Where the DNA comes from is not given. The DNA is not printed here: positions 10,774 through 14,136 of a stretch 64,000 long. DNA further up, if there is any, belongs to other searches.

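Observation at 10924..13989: Natural HisRS-AspRS fusion: two complete class II synthetases in one polypeptide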

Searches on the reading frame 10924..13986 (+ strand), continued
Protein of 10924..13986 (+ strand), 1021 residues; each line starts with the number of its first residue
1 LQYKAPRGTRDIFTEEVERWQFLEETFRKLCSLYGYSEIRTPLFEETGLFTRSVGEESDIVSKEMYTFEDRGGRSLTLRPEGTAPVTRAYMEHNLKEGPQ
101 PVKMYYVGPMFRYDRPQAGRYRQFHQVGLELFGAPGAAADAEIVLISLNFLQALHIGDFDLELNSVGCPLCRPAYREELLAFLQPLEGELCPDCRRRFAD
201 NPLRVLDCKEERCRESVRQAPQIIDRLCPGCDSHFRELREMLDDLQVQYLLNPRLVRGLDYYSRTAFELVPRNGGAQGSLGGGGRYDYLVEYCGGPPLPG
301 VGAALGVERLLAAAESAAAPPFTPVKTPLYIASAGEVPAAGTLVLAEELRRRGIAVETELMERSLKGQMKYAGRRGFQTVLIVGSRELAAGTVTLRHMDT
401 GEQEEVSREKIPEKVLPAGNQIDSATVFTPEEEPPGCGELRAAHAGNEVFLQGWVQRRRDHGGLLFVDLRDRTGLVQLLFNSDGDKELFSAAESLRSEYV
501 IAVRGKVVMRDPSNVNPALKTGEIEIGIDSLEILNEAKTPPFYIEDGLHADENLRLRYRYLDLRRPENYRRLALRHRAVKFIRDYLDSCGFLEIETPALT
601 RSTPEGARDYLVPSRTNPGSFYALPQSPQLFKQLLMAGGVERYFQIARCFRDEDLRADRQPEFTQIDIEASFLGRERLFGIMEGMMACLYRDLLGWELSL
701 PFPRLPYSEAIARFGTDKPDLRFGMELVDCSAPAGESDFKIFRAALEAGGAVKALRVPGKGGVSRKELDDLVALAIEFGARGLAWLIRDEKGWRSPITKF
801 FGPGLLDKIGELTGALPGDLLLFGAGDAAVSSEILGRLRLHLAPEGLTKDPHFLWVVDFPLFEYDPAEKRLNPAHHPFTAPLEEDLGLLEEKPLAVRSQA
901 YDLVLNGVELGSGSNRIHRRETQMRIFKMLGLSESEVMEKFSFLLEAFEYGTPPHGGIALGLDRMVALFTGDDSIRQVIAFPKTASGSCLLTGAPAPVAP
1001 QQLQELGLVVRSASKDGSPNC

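Call 25: list_cluster_members(proteins=[P0005, P0012, P0016, P0028, P0053, P0055, P0089, P0090, P0092, P0093])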
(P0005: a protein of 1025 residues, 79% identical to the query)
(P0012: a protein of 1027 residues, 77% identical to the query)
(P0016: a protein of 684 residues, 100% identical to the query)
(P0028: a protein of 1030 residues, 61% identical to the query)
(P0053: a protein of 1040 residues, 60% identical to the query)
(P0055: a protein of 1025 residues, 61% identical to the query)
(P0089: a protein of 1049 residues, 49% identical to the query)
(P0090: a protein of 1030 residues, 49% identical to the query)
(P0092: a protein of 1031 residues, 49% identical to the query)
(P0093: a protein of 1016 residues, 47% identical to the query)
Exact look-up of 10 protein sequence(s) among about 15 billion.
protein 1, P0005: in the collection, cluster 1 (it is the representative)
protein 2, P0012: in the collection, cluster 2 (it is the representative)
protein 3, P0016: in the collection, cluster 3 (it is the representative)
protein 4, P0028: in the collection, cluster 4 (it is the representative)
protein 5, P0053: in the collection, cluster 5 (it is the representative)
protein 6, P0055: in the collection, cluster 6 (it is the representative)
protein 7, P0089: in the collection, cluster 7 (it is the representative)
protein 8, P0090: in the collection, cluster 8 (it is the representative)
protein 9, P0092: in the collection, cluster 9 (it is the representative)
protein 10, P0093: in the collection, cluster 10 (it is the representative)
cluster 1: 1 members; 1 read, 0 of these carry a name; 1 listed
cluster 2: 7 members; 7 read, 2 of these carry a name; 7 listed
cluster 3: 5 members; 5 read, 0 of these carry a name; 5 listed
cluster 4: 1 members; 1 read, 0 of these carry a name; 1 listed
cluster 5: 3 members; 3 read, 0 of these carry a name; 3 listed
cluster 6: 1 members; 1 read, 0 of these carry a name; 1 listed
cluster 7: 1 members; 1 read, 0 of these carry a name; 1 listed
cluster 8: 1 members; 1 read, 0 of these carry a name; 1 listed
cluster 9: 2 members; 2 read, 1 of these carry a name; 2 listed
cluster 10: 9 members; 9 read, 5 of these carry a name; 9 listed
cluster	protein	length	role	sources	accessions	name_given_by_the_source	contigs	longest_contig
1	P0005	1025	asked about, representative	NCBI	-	-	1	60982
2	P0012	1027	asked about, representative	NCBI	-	-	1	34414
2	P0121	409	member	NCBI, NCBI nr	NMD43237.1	MAG: histidine--tRNA ligase, partial [Firmicutes bacterium] | histidine--tRNA ligase [Bacillota bacterium]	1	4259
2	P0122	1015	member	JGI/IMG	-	aspartyl-tRNA synthetase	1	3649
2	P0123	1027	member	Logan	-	-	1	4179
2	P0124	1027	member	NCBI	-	-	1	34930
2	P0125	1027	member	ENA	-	-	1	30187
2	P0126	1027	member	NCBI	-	-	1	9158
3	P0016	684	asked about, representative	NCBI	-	-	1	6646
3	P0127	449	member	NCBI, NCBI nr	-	-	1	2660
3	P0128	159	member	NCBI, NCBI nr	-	-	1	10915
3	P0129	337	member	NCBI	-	-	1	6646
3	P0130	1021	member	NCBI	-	-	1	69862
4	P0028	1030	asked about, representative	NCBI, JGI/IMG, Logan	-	-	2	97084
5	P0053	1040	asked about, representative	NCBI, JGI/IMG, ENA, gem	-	-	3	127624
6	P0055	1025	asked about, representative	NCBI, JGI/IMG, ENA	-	-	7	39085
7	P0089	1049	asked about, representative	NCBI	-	-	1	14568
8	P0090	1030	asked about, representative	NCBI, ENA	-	-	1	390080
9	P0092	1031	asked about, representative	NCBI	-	-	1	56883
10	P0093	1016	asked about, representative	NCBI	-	-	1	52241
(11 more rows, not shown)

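Call 27: find_encoding_contigs(protein=P0019, flank=8000, max_places=3)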
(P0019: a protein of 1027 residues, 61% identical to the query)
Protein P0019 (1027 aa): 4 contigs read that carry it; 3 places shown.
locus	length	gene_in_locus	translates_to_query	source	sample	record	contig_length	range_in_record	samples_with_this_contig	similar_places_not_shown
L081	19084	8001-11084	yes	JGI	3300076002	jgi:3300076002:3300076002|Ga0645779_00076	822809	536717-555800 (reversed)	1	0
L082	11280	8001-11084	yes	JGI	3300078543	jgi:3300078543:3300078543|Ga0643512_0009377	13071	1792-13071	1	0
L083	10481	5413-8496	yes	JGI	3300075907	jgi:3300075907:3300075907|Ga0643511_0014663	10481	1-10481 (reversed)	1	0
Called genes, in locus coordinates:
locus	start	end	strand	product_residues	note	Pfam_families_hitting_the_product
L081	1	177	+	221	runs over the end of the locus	PF01966:HD (weak)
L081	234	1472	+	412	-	PF21760:SecD_1st, PF22599:SecDF_P1_head, PF02355:SecD_SecF_C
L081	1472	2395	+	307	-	PF07549:Sec_GG, PF02355:SecD_SecF_C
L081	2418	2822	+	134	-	PF06305:LapA_dom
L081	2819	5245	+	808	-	PF01368:DHH, PF02272:DHHA1, PF17768:RecJ_OB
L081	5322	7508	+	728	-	PF13328:HD_4, PF01966:HD, PF04607:RelA_SpoT, PF02824:TGS, PF19296:RelA_AH, PF28438:RelA_RIS, PF01842:ACT (weak), PF13291:ACT_4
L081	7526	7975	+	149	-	PF02580:Tyr_Deacylase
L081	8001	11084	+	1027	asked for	PF01409:tRNA-synt_2d (faint), PF13393:tRNA-synt_His, PF00587:tRNA-synt_2b, PF03129:HGTP_anticodon, PF01336:tRNA_anti-codon, PF00152:tRNA-synt_2, PF02938:GAD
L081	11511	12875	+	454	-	PF03448:MgtE_N, PF00571:CBS, PF01769:MgtE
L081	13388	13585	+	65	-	-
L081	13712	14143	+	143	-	PF02381:MraZ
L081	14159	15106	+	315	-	PF01795:Methyltransf_5, PF13649:Methyltransf_25 (faint), PF13847:Methyltransf_31 (faint)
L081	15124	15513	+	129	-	PF04977:DivIC (weak)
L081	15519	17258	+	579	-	PF03717:PBP_dimer, PF00905:Transpeptidase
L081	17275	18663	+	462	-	PF01225:Mur_ligase (weak), PF08245:Mur_ligase_M, PF02875:Mur_ligase_C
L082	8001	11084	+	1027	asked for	PF01409:tRNA-synt_2d (faint), PF13393:tRNA-synt_His, PF00587:tRNA-synt_2b, PF03129:HGTP_anticodon, PF01336:tRNA_anti-codon, PF00152:tRNA-synt_2, PF02938:GAD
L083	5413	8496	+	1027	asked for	PF01409:tRNA-synt_2d (faint), PF13393:tRNA-synt_His, PF00587:tRNA-synt_2b, PF03129:HGTP_anticodon, PF01336:tRNA_anti-codon, PF00152:tRNA-synt_2, PF02938:GAD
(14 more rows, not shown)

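Call 36: find_encoding_contigs(protein=P0090, flank=4000, max_places=2)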
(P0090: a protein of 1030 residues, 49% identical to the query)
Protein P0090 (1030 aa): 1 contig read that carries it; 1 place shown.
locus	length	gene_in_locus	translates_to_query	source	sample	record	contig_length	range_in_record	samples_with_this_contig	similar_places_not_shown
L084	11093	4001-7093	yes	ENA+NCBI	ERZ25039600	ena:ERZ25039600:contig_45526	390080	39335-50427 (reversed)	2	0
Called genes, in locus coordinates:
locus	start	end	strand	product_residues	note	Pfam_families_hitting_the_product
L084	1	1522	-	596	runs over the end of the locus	-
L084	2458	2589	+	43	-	-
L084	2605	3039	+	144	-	-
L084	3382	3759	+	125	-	-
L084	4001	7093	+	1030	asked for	PF01409:tRNA-synt_2d (faint), PF13393:tRNA-synt_His, PF00587:tRNA-synt_2b, PF03129:HGTP_anticodon, PF01336:tRNA_anti-codon, PF00152:tRNA-synt_2, PF02938:GAD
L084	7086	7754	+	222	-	-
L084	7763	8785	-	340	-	PF03706:LPG_synthase_TM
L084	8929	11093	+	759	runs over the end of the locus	PF00982:Glyco_transf_20, PF02358:Trehalose_PPase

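Call 37: find_encoding_contigs(protein=P0093, flank=4000, max_places=3)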
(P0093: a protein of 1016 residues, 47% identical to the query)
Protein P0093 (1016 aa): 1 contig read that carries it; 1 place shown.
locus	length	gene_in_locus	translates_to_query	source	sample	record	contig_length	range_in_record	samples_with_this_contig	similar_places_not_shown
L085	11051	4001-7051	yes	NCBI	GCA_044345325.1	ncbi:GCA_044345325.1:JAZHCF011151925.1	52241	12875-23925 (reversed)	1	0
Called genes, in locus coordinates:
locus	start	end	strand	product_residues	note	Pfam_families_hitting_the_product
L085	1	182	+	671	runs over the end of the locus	PF03030:H_PPase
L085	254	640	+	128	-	PF01250:Ribosomal_S6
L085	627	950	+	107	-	PF01084:Ribosomal_S18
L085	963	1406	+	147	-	PF01281:Ribosomal_L9_N, PF03948:Ribosomal_L9_C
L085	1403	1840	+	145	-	PF20382:DUF6677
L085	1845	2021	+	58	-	-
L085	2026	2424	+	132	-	PF04892:VanZ-LLP1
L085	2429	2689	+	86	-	PF05768:Glrx-like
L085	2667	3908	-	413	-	PF13360:PQQ_2, PF13570:Beta-prop_ACSF4, PF13360:PQQ_2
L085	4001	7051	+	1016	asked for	PF01409:tRNA-synt_2d (faint), PF13393:tRNA-synt_His, PF00587:tRNA-synt_2b, PF03129:HGTP_anticodon, PF01336:tRNA_anti-codon, PF00152:tRNA-synt_2, PF02938:GAD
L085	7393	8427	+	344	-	PF02562:PhoH, PF00270:DEAD (faint), PF13245:AAA_19, PF13604:AAA_30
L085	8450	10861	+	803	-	PF07697:7TMR-HDED, PF07698:7TM-7TMR_HD, PF01966:HD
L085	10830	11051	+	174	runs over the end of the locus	PF02130:YbeY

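Call 45: predict_structure(alignment_id=A2)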
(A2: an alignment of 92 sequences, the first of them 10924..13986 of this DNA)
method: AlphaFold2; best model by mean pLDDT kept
length: 1021 residues; sequences in the alignment: 92
mean_pLDDT: 74.7   pTM: 0.47
mean pLDDT of the five models: 74.7, 73.5, 71.8, 70.9, 70.8
residues with pLDDT >= 90: 294; 70-90: 420; 50-70: 123; < 50: 184
segments of 3 or more residues with pLDDT < 50: 1-11, 55-57, 114-120, 316-325, 417-433, 535-561, 594-663, 980-998, 1010-1021
pLDDT, mean of each block of 10 residues (from residue 1): 30 60 83 83 61 51 57 60 80 76 83 48 78 93 93 83 89 87 88 81 81 86 89 94 91 77 89 65 89 82 87 56 58 77 84 81 84 82 83 85 85 60 26 64 88 78 81 81 80 71 90 78 90 55 32 35 61 77 83 44 30 31 37 37 35 31 62 85 95 93 95 94 94 92 93 95 92 92 92 90 91 94 93 95 88 95 88 84 92 93 92 85 92 78 66 71 83 64 34 41 54 37 29
secondary structure, 60 per line:
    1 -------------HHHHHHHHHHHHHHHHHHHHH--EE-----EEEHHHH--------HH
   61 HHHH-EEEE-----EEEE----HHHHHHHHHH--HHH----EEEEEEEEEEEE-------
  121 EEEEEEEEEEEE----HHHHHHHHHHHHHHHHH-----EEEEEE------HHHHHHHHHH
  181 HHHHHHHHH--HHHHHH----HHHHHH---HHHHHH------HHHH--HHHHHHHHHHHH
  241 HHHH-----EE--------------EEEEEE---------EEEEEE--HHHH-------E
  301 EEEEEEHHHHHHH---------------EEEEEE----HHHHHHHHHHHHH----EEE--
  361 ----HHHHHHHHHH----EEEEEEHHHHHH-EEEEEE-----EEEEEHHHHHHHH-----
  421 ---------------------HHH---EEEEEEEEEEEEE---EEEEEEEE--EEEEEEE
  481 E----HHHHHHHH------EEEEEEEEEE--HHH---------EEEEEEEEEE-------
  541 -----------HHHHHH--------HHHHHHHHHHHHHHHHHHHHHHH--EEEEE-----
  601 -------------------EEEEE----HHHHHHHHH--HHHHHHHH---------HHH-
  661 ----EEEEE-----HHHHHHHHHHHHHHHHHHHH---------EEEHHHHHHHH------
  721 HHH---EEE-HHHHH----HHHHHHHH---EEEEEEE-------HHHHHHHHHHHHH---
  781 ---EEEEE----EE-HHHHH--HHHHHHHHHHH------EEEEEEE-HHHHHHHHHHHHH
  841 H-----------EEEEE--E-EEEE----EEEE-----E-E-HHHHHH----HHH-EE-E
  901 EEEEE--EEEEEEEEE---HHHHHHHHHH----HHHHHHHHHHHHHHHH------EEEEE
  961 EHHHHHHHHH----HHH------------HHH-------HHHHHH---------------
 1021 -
elements in order (helices of 4 or more, strands of 3 or more residues): H14-34 E44-46 H47-50 H59-64 E66-69 E75-78 H83-92 E102-113 E121-132 H137-153 E159-164 H171-189 H192-197 H202-207 H211-216 H223-226 H229-244 E266-271 E281-286 H289-292 E300-306 H307-313 E329-334 H339-351 E356-358 H365-374 E379-384 H385-390 E392-397 E403-407 H408-415 E448-460 E464-471 E474-481 H486-493 E500-509 E524-533 H552-557 H566-588 E591-595 E620-624 H629-637 H640-647 E665-669 H675-694 E704-706 H707-714 E727-729 H731-735 H740-747 E751-757 H765-777 E784-788 H796-800 H803-813 E820-826 H828-841 E853-857 E862-865 E870-873 H883-888 E900-905 E908-916 H920-929 H934-949 E956-961 H962-970 H1000-1005

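Call 57: search_protein_representatives(protein=window:10924-13986:+)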
Query: 1021 residues. Proteins with E-value up to 0.001 (for the whole library): 53209; up to 1e-10: 29632; up to 1e-30: 8245. The best 150 are listed.
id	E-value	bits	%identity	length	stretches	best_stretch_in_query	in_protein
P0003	0.0e+00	1900.3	82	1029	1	1-1020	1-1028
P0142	2.3e-200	684.8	56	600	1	435-1010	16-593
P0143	3.7e-198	677.5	55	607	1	442-1017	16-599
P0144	1.3e-188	645.8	51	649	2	476-1010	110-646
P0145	3.1e-183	628.1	53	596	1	435-1008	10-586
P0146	3.4e-182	624.6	51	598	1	436-1011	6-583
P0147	1.0e-180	619.7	51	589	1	433-1011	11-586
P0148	1.6e-180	619.1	53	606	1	436-1011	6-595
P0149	1.0e-179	616.4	54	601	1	435-1010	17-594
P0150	4.7e-175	601.0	50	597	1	436-1016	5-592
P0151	5.2e-175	600.8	50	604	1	436-1010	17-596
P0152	6.0e-175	600.6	51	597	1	436-1008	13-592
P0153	1.2e-173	596.3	51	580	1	437-1009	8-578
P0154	3.0e-173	595.0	49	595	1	436-1011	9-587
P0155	3.4e-172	591.5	50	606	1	436-1009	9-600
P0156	5.1e-172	590.9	48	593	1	436-1010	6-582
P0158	1.6e-169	582.7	49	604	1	436-1011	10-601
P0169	6.9e-165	567.3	50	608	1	436-1010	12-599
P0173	3.7e-163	561.6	48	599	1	427-1010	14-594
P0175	2.5e-162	558.9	47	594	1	436-1011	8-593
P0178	8.4e-161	553.8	47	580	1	436-1011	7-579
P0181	2.1e-159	549.2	50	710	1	437-1010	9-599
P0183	3.9e-159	548.3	48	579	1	444-1010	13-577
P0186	1.2e-158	546.7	48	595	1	437-1011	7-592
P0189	3.0e-158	545.3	49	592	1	446-1011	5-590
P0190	1.2e-157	543.4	50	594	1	435-1011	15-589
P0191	3.6e-157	541.8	48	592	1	435-1010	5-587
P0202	1.2e-154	533.4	48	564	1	464-1011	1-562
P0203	1.9e-154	532.7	48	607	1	437-1010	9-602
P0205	1.1e-153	530.3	47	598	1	436-1010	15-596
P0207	3.1e-153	528.8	47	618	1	427-1010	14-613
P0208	3.4e-153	528.6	47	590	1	437-1010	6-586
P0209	4.4e-153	528.3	50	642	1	445-1011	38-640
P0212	3.4e-152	525.3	46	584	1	437-1010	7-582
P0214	4.8e-152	524.8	46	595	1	436-1011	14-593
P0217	1.1e-151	523.6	43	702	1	363-1010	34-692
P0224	1.6e-150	519.8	48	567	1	444-1011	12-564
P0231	4.5e-148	511.7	48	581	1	436-1011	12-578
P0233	1.1e-147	510.4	46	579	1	445-1011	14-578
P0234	2.0e-147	509.5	44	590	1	437-1010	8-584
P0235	3.2e-147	508.9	45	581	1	437-1010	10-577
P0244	2.1e-144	499.5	45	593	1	437-1010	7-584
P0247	3.3e-144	498.9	47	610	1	437-1011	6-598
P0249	1.7e-143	496.5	47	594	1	445-1010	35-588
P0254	3.5e-142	492.1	44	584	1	447-1010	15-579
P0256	8.3e-142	490.9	44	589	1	437-1010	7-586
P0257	9.4e-142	490.7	45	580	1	436-1011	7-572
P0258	1.4e-141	490.2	47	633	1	445-1010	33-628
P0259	1.7e-141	489.9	46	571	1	436-1011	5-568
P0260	2.7e-141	489.2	48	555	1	436-1010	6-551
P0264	9.3e-141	487.5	46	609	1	436-1010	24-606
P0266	9.8e-141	487.4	43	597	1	448-1010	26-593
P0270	5.6e-139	481.6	45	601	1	437-1011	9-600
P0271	6.3e-139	481.4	43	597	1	443-1011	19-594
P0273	2.0e-138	479.7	44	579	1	444-1010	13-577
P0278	1.9e-137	476.5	43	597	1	439-1010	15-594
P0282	9.2e-137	474.2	45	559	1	456-1010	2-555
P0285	3.2e-136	472.4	44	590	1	437-1011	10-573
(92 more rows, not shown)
